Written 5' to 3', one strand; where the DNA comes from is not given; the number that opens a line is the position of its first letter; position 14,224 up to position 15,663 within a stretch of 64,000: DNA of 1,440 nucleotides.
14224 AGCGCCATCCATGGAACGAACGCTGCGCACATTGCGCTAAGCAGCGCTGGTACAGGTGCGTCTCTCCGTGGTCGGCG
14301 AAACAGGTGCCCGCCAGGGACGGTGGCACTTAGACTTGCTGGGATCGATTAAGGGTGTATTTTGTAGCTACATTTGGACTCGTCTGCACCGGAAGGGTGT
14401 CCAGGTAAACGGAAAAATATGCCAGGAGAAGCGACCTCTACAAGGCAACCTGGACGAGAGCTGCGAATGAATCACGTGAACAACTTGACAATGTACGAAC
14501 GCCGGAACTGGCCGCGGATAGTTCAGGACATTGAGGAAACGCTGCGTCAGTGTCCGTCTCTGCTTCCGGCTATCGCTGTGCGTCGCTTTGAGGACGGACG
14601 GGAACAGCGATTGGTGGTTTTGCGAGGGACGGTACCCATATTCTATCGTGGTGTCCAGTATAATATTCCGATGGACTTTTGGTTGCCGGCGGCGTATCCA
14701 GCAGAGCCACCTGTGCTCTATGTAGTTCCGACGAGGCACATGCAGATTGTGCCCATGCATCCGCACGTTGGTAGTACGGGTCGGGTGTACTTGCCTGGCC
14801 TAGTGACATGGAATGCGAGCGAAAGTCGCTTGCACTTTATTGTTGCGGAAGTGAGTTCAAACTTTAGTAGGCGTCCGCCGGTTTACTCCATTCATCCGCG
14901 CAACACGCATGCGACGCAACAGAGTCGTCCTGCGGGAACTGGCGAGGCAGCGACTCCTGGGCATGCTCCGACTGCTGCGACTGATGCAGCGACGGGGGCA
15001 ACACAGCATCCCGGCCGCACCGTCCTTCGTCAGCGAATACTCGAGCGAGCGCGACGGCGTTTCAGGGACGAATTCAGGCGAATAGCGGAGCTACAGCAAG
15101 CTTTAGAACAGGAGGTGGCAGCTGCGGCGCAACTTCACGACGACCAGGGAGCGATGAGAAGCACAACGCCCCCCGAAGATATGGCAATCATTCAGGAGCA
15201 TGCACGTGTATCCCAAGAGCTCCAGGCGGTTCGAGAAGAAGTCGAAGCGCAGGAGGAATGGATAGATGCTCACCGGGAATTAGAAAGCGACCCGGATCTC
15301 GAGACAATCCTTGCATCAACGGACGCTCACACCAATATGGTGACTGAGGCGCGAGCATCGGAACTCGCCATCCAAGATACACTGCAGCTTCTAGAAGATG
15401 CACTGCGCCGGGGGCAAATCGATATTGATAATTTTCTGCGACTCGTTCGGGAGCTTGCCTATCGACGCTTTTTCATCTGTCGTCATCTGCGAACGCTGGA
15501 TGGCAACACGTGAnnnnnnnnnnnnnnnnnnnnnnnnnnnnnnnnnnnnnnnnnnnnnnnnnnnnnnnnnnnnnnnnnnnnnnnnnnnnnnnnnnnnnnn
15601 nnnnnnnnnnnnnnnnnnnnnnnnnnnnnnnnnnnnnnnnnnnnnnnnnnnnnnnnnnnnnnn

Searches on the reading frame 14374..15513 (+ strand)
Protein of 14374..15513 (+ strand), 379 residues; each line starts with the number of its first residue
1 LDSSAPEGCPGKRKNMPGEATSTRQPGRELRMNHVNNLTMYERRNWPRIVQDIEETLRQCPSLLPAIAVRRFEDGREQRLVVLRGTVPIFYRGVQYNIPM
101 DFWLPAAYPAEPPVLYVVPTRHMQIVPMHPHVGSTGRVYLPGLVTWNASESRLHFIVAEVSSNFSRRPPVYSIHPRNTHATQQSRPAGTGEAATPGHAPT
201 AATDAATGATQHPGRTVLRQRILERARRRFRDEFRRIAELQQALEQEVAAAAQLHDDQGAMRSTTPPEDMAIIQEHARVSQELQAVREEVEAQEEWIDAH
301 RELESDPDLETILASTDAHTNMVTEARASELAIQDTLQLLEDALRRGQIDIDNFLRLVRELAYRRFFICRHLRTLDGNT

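Call 17: search_protein_families(library=pfam, proteins=[window:14374-15513:+])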
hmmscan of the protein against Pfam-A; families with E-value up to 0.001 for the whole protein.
window:14374-15513:+ (379 aa): 3 families
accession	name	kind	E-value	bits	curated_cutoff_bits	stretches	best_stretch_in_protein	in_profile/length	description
PF05743.18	UEV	-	3.4e-30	104.8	27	1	49-170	1-121/121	UEV domain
PF09454.15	Vps23_core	-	1.1e-12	48.2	26.8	1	312-369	2-59/64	Vps23 core domain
PF00179.31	UQ_con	-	3.2e-05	24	27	1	81-164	32-108/140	Ubiquitin-conjugating enzyme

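Call 60: find_encoding_contigs(protein=window:14419-15513:+, flank=3000, max_places=10)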
Protein window:14419-15513:+ (364 aa): 23 contigs read that carry it; 10 places shown.
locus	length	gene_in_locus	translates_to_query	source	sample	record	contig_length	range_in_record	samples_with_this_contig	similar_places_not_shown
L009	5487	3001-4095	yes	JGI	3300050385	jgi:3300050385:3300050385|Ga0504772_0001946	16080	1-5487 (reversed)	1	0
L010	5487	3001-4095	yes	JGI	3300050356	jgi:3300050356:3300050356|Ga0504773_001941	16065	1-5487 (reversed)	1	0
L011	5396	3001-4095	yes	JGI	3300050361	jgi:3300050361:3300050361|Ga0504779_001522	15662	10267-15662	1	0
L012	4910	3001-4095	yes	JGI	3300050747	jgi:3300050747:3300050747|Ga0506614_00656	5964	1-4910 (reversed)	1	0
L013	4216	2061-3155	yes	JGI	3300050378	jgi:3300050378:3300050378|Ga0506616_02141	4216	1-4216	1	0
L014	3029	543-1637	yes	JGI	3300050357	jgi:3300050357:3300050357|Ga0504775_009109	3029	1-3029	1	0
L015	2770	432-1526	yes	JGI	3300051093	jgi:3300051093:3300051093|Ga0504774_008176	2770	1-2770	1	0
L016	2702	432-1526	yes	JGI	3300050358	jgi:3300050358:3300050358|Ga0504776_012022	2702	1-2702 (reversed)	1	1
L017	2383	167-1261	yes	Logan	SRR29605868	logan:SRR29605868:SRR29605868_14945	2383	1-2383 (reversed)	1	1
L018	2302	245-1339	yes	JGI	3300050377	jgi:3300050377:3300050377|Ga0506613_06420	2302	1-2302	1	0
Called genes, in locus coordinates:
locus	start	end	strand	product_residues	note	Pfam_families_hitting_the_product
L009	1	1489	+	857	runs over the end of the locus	-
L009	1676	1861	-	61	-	PF15879:MWFE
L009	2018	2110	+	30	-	-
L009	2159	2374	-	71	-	-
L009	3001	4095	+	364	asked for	PF05743:UEV, PF09454:Vps23_core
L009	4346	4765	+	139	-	-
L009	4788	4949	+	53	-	-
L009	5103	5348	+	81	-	-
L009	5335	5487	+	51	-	?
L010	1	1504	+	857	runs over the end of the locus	-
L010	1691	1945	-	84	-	PF15879:MWFE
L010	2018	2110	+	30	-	-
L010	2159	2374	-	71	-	-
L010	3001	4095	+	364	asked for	PF05743:UEV, PF09454:Vps23_core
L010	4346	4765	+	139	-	-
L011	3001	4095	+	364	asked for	PF05743:UEV, PF09454:Vps23_core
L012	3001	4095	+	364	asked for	PF05743:UEV, PF09454:Vps23_core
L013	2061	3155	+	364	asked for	PF05743:UEV, PF09454:Vps23_core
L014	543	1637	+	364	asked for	PF05743:UEV, PF09454:Vps23_core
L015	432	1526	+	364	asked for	PF05743:UEV, PF09454:Vps23_core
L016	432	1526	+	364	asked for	PF05743:UEV, PF09454:Vps23_core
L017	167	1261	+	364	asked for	PF05743:UEV, PF09454:Vps23_core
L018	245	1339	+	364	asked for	PF05743:UEV, PF09454:Vps23_core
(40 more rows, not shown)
